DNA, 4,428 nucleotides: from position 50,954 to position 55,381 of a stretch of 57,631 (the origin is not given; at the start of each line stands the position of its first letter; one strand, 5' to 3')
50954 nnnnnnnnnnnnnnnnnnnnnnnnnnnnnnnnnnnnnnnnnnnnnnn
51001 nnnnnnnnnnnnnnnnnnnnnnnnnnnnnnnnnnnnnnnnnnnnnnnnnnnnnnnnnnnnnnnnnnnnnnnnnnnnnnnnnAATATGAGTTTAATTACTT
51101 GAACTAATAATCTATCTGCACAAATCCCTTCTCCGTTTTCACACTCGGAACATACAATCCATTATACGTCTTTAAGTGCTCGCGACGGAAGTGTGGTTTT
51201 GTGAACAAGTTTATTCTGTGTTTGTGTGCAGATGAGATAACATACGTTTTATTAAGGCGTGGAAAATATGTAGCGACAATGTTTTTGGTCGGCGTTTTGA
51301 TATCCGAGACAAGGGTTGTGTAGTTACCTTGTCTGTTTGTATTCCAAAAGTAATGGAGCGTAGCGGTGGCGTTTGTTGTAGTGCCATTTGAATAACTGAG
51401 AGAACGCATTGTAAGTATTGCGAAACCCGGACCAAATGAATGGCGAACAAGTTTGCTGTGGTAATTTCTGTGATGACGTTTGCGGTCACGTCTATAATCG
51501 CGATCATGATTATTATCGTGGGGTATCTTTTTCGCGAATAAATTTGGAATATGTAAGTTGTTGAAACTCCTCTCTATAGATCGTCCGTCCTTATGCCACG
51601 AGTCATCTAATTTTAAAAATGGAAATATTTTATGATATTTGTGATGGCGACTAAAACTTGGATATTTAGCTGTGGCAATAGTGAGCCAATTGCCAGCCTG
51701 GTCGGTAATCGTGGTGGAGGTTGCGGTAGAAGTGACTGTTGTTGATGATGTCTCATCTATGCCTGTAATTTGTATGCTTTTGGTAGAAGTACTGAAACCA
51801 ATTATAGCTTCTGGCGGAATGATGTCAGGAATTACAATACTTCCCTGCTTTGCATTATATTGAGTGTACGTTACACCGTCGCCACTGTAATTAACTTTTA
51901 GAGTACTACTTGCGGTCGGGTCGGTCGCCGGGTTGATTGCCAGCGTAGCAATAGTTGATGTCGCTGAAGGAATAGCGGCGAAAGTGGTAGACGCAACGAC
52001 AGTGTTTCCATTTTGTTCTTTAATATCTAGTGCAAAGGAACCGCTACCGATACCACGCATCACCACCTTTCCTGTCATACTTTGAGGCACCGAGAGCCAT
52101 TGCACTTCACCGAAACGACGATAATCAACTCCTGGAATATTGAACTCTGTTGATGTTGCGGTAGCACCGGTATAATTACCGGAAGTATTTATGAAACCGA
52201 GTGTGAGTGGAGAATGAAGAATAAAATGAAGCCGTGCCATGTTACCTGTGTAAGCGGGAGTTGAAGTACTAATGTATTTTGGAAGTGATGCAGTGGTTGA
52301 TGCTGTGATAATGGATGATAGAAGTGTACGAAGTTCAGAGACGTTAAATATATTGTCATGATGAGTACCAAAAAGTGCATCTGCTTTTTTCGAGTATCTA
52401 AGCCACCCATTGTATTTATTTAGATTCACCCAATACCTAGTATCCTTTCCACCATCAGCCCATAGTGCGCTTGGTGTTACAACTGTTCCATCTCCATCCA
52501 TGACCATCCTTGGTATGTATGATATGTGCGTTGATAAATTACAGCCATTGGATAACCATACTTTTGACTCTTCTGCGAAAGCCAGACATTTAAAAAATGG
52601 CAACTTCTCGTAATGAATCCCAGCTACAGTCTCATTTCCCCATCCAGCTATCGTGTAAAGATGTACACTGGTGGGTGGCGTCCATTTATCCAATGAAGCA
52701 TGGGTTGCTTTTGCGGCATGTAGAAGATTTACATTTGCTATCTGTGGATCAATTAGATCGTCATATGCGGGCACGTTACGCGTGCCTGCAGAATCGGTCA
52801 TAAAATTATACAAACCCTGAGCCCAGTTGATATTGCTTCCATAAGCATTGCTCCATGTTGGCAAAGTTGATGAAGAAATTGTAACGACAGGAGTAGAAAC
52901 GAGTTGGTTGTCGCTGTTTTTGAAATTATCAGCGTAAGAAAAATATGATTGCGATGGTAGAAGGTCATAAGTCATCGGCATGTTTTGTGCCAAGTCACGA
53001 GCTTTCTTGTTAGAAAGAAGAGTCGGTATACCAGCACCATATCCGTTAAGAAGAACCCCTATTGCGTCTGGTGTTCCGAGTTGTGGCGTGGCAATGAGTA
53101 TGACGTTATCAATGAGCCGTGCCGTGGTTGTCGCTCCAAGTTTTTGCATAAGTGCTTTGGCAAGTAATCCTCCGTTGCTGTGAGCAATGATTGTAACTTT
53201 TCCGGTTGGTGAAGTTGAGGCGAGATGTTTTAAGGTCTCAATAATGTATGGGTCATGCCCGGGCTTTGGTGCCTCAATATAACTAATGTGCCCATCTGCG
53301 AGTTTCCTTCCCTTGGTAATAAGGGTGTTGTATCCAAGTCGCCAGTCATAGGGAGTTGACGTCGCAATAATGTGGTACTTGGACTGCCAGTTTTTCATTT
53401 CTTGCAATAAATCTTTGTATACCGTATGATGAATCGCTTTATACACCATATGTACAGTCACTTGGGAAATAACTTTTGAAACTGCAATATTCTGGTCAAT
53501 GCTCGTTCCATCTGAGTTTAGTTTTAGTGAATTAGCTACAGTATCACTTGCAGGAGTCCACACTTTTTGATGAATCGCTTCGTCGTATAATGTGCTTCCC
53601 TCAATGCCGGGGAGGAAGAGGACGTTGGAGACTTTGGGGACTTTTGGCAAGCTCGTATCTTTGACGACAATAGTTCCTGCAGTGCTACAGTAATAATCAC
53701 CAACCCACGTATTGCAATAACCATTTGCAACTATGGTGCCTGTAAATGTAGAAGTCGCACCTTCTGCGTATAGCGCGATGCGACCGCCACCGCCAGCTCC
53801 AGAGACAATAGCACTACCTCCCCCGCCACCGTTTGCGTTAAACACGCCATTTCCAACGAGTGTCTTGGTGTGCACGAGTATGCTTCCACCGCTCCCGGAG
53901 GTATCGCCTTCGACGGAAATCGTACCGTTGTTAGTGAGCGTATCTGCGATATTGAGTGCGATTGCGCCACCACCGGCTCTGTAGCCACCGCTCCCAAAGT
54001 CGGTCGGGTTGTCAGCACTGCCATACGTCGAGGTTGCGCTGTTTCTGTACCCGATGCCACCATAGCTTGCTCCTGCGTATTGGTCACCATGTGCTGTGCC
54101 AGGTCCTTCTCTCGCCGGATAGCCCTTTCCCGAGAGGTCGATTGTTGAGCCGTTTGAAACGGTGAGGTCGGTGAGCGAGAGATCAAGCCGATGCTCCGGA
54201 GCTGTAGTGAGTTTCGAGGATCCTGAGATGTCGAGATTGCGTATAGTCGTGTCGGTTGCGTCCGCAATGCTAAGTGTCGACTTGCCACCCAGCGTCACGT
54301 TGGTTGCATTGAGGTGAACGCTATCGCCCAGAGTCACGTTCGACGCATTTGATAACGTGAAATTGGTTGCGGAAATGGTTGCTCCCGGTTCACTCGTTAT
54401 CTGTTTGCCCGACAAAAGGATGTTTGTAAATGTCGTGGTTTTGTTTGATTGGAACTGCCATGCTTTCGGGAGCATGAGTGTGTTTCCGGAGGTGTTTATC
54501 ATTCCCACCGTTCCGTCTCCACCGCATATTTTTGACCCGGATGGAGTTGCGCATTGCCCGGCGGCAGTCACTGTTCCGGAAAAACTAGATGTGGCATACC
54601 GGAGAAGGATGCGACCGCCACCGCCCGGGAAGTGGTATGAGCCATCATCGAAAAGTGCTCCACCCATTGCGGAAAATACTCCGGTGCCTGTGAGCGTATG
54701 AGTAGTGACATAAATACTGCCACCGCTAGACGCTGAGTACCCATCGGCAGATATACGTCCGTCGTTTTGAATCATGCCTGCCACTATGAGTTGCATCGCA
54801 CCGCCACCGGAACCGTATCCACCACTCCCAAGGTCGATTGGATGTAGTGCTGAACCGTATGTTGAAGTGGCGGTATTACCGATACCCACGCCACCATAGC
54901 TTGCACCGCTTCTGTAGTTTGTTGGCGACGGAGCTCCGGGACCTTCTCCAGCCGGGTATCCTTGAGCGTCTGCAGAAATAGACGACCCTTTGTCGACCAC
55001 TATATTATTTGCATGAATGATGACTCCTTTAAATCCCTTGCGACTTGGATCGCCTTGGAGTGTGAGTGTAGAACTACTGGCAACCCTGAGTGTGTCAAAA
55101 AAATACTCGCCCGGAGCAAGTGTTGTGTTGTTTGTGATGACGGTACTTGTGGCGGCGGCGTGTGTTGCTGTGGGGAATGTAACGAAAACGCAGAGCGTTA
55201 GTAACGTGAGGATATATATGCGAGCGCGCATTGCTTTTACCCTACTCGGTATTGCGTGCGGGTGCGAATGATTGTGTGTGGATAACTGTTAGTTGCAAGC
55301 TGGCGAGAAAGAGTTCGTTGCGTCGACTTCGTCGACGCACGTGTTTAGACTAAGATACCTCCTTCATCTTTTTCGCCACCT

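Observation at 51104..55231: Giant secreted beta-helix protein with an LCAT-like lipase/acyltransferase core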

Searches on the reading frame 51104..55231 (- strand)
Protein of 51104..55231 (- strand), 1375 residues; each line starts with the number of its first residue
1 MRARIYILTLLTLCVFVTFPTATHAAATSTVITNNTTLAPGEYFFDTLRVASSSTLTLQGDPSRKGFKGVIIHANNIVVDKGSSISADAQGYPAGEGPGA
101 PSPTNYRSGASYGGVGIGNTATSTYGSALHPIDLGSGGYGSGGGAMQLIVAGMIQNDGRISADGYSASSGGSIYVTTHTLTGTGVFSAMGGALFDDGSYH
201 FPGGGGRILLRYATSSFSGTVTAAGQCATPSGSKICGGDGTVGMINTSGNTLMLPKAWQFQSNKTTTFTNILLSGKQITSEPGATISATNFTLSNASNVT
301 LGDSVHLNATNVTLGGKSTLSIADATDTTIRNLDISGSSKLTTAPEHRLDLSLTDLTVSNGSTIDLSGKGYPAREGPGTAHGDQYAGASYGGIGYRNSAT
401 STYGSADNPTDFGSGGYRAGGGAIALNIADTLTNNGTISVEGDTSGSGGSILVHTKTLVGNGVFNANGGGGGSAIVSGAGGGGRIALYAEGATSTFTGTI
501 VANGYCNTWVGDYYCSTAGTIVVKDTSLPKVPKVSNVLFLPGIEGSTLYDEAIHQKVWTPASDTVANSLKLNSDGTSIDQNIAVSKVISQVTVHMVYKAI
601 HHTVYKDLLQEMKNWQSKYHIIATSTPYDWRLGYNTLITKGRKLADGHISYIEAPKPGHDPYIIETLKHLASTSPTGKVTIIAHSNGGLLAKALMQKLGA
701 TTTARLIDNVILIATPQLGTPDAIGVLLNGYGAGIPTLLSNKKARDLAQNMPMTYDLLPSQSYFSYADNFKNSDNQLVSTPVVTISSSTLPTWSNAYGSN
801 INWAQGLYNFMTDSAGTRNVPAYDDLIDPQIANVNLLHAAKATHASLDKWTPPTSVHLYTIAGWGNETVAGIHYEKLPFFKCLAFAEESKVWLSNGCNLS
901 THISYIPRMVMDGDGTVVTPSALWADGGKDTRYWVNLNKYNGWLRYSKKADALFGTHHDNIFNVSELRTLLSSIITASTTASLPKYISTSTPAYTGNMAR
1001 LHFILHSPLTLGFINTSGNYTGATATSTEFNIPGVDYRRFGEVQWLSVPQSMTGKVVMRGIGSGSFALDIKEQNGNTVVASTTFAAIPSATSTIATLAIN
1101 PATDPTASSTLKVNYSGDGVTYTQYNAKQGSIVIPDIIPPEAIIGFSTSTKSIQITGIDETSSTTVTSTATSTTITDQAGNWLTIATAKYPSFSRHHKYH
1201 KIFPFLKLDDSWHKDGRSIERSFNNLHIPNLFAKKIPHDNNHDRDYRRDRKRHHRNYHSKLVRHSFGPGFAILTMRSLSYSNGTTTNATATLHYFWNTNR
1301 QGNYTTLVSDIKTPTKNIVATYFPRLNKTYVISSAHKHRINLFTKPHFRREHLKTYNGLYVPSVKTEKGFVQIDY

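Call 3: search_protein_families(library=pfam, proteins=[window:51104-55231:-], max_evalue=1)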
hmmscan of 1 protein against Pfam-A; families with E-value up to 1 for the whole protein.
window:51104-55231:- (1375 aa): 8 families
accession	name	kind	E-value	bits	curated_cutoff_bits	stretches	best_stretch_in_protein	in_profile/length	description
PF02450.21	LCAT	-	3.7e-16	59.8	21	1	602-877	66-321/392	Lecithin:cholesterol acyltransferase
PF24096.1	DUF7379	-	0.00037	20.9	33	1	672-721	65-116/191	Domain of unknown function (DUF7379)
PF05990.18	DUF900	-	0.00061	19.8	20.5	1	665-714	82-134/232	Alpha/beta hydrolase of unknown function (DUF900)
PF07819.20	PGAP1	-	0.0012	19.1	24.3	1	672-721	86-133/233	PGAP1-like alpha/beta domain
PF05057.20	DUF676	-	0.02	14.8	20.3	1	662-720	65-128/217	Putative serine esterase (DUF676)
PF24322.2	Tle3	-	0.027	14.4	27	1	672-716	177-220/321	T6SS Tle3 phospholipase effector domain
PF00561.26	Abhydrolase_1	-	0.055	13.6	25.8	1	674-772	66-166/245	alpha/beta hydrolase fold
PF02089.21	Palm_thioest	-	0.058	13.5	26.8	1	674-726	70-119/254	Palmitoyl protein thioesterase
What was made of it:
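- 52262..53641 (-): LCAT/LPLA2-like alpha/beta-hydrolase domain (aa 531-990). Pfam PF02450 at 59.8 bits against a cutoff of 21 (call 3).
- On LCAT / LPLA2 family (Pfam PF02450): 59.8 bits against a cutoff of 21, E 3.7e-16, aa 602-877 (call 3).
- Closest known: Beta-helix adhesins. Different: The Gly-rich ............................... repeat has no Pfam family (call 3).
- Pfam LCAT scores 59.8 bits against a cutoff of 21 (call 3). LCAT scores are 40 bits above the other families (call 3).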

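Call 4: search_protein_families(library=ncbifam, proteins=[window:51104-55231:-], max_evalue=1)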
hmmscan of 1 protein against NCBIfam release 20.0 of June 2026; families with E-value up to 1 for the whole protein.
window:51104-55231:- (1375 aa): 0 families
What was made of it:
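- Tried and rejected: NCBIfam gave no family for the protein (call 4).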

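Call 5: search_solved_structures(query=window:51104-55231:-, max_evalue=1, show_alignments=3)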
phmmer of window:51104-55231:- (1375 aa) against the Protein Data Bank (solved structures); distinct sequences matched with E-value up to 1: 0.
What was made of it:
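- Tried and rejected: A single-sequence search of PDB sequences gave nothing (call 5).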

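Call 10: find_homologous_proteins(query=window:51104-55231:-, max_evalue=0.001)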
Query window:51104-55231:- (1375 aa): 819 proteins with E <= 0.001 among 8000 candidates; the best 120 are listed.
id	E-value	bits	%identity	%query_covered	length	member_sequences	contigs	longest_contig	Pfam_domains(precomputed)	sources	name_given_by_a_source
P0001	0.0e+0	3108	100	100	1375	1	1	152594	PF02450.22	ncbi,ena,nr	ncbi:MAG TPA: hypothetical protein ENJ75_02985 [Candidatus Kaiserbacteria bacterium]|nr:hypothetical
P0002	0.0e+0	1502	56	100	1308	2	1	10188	PF02450.22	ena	-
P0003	0.0e+0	1439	61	82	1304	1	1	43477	PF02450.22,PF24096.3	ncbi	ncbi:MAG TPA: hypothetical protein VF829_01855 [Candidatus Paceibacterota bacterium]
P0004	2.6e-291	988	46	86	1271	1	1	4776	PF02450.22,PF24096.3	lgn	-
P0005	2.0e-286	972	44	92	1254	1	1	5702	PF02450.22,PF24096.3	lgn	-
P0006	1.8e-261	889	44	87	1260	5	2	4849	PF02450.22,PF07819.20,PF24096.3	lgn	-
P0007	7.9e-240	817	42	91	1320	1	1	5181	PF02450.22,PF24096.3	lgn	-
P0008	1.7e-233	796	43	84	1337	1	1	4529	PF02450.22,PF24096.3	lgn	-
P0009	5.9e-226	771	40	84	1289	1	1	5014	PF02450.22,PF24096.3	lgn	-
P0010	9.1e-226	771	41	87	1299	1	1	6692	PF02450.22,PF24096.3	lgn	-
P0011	2.6e-225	769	39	84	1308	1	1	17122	PF02450.22,PF24096.3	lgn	-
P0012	3.9e-216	739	39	84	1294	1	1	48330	PF02450.22,PF24096.3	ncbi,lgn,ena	-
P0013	5.7e-209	715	40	82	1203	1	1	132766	PF02450.22,PF24096.3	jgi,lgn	jgi:pimeloyl-ACP methyl ester carboxylesterase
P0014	5.3e-199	682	38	89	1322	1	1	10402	PF02450.22,PF24096.3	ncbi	-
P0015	9.1e-197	674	38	84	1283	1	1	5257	PF02450.22,PF24096.3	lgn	-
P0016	1.1e-196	674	38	86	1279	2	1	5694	PF02450.22,PF05990.19,PF24096.3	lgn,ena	-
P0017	4.2e-196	672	38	86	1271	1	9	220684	PF02450.22,PF24096.3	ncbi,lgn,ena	ncbi:MAG: alpha/beta hydrolase [Patescibacteria group bacterium]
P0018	4.9e-190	652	36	48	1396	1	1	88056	PF02450.22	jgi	jgi:pimeloyl-ACP methyl ester carboxylesterase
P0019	1.2e-186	641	39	80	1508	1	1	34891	PF02450.22,PF18676.7,PF24096.3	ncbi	-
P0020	1.2e-185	638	37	81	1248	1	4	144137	PF05057.21,PF02450.22,PF24096.3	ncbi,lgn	ncbi:MAG: PxKF domain-containing protein [Minisyncoccia bacterium]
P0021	3.3e-185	636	38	84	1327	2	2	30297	PF02450.22,PF24096.3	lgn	-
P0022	7.0e-185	635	37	83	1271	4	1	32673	PF02450.22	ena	-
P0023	1.5e-184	634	39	85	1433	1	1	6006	PF02450.22,PF24096.3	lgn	-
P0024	2.6e-183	630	37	81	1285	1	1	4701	PF02450.22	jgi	jgi:hypothetical protein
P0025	5.7e-180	619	35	87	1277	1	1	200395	PF02450.22,PF24096.3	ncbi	-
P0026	1.6e-177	611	36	86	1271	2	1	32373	PF02450.22,PF24096.3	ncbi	-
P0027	4.5e-177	609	37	80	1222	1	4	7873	PF02450.22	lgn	-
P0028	6.3e-177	609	39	79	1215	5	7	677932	PF02450.22,PF24096.3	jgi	jgi:adhesin HecA-like repeat protein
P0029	9.9e-175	601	35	84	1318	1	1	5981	PF02450.22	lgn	-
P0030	2.1e-173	597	36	79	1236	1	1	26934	PF02450.22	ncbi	-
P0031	4.8e-172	593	39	80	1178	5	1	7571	PF02450.22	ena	-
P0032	2.0e-171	591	35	88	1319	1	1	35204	PF02450.22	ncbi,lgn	-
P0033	5.3e-171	589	36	83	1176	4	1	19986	PF02450.22,PF24096.3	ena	-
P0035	2.1e-160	554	35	78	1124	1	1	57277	PF02450.22,PF24096.3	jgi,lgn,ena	-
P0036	1.6e-158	548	37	75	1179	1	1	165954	PF02450.22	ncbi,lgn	ncbi:MAG: hypothetical protein WAW13_04590 [Minisyncoccia bacterium]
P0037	3.7e-157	543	34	83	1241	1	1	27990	PF02450.22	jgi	-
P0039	6.6e-151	523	39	66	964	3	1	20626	PF02450.22,PF24096.3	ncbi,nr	ncbi:MAG: alpha/beta hydrolase, partial [Candidatus Pacebacteria bacterium]|nr:alpha/beta hydrolase 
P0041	3.4e-146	507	34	82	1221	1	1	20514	PF05057.21,PF02450.22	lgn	-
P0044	2.3e-137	478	34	81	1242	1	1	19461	PF02450.22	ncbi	-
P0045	2.5e-134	468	31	98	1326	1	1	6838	PF01674.25,PF02450.22,PF24096.3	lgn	-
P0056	9.7e-106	373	37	53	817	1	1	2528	PF02450.22,PF24096.3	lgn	-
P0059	1.1e-103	366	33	42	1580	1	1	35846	PF02450.22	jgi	jgi:pimeloyl-ACP methyl ester carboxylesterase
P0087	3.8e-92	328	30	43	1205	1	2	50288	PF02450.22,PF07819.20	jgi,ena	jgi:hypothetical protein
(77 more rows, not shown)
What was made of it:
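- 51104..55231 (-): Gene for the 1375-aa secreted multidomain LCAT-like hydrolase. 100% identical to a Candidatus Kaiserbacteria hypothetical protein, with full-length homologs at E=0 (call 10).
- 53651..54307 (-): Gly-rich beta-solenoid module 2 (aa 309-527). The same N-terminal region is fused to DUF5011, LTD and other domains in many Paceibacteria proteins (call 10).
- On LCAT / LPLA2 family (Pfam PF02450): PF02450 is also precomputed for about 45 homologs (call 10).
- Checked: It is identical to an NCBI 'hypothetical protein ENJ75_02985 [Candidatus Kaiserbacteria bacterium]' (call 10).
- The exact protein comes from Candidatus Kaiserbacteria (call 10).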

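Call 22: search_protein_families(library=padloc, proteins=[window:51104-55231:-], max_evalue=0.01)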
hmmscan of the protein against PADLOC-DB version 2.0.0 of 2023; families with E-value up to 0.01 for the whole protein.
window:51104-55231:- (1375 aa): 0 families

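Call 32: find_encoding_contigs(protein=P0003, flank=6000, max_places=2)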
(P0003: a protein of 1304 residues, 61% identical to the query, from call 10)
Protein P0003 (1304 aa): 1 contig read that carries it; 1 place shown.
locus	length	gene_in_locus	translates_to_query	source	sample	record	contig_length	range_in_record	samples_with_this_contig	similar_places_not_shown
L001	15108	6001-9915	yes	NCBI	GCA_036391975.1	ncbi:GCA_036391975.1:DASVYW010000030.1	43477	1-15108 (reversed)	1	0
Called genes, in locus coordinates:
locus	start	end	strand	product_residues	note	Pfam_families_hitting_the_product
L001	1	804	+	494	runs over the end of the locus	PF00899:ThiF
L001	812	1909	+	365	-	PF13651:EcoRI_methylase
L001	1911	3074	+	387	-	PF03235:GmrSD_N, PF01844:HNH (weak)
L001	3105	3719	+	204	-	PF13428:TPR_14 (faint), PF07719:TPR_2 (faint), PF13181:TPR_8 (faint), PF13432:TPR_16 (faint), PF14559:TPR_19 (faint)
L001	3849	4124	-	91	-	-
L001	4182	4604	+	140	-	PF00892:EamA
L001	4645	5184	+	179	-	-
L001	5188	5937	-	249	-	PF01479:S4 (weak), PF00849:PseudoU_synth_2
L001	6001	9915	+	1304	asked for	PF02450:LCAT, PF24096:DUF7379 (weak)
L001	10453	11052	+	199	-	-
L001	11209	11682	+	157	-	-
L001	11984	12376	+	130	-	-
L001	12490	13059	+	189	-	PF01025:GrpE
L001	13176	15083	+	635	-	PF00012:HSP70, PF06723:MreB_Mbl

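Call 33: find_encoding_contigs(protein=P0017, flank=6000, max_places=2)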
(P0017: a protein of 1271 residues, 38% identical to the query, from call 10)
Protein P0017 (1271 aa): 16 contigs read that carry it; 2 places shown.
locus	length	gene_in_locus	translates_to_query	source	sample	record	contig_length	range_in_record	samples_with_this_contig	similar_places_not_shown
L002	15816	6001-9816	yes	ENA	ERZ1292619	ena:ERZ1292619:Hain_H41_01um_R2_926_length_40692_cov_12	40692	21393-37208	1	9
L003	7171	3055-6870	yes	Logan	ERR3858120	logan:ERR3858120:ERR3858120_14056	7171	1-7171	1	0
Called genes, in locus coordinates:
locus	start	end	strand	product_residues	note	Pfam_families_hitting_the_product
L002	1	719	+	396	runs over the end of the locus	PF00464:SHMT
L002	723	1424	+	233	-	PF00106:adh_short, PF01370:Epimerase, PF08659:KR, PF23441:SDR (weak), PF13561:adh_short_C2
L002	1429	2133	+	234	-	PF01712:dNK, PF02223:Thymidylate_kin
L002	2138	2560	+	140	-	PF00692:dUTPase, PF22769:DCD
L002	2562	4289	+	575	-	PF03485:Arg_tRNA_synt_N, PF00750:tRNA-synt_1d, PF05746:DALR_1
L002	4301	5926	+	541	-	PF05970:PIF1, PF13245:AAA_19, PF13401:AAA_22 (weak), PF13604:AAA_30, PF21530:Pif1_2B_dom (weak)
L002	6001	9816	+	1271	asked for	PF02450:LCAT, PF24096:DUF7379 (weak)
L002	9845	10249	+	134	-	-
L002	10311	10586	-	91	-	PF26092:T4_Y16D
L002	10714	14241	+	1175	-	PF00133:tRNA-synt_1, PF00300:His_Phos_1, PF00133:tRNA-synt_1, PF09334:tRNA-synt_1g (weak), PF08264:Anticodon_1, PF19302:DUF5915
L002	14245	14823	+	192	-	PF11967:RecO_N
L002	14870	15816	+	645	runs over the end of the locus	-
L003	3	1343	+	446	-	?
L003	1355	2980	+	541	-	PF05970:PIF1, PF13245:AAA_19, PF13401:AAA_22 (weak), PF13604:AAA_30, PF21530:Pif1_2B_dom (weak)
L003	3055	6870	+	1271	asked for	PF02450:LCAT, PF24096:DUF7379 (weak)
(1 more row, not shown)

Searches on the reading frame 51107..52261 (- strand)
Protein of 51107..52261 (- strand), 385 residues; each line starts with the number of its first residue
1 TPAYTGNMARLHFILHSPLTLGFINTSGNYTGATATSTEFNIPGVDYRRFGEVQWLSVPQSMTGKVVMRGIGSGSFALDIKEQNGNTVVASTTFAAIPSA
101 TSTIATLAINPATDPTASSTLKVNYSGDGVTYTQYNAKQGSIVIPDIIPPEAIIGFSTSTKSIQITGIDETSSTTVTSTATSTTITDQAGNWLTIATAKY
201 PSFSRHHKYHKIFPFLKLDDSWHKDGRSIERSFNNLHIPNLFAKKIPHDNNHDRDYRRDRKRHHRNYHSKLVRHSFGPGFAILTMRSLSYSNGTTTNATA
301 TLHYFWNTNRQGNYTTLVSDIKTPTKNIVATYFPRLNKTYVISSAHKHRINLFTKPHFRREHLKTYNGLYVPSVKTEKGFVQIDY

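Call 84: search_protein_families(library=pfam, proteins=[window:51107-52261:-], max_evalue=0.1)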
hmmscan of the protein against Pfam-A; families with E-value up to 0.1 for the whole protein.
window:51107-52261:- (385 aa): 1 family
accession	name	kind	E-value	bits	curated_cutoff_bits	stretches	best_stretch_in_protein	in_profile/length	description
PF12051.14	DUF3533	-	0.075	12.4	27.6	1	283-346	104-169/380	Protein of unknown function (DUF3533)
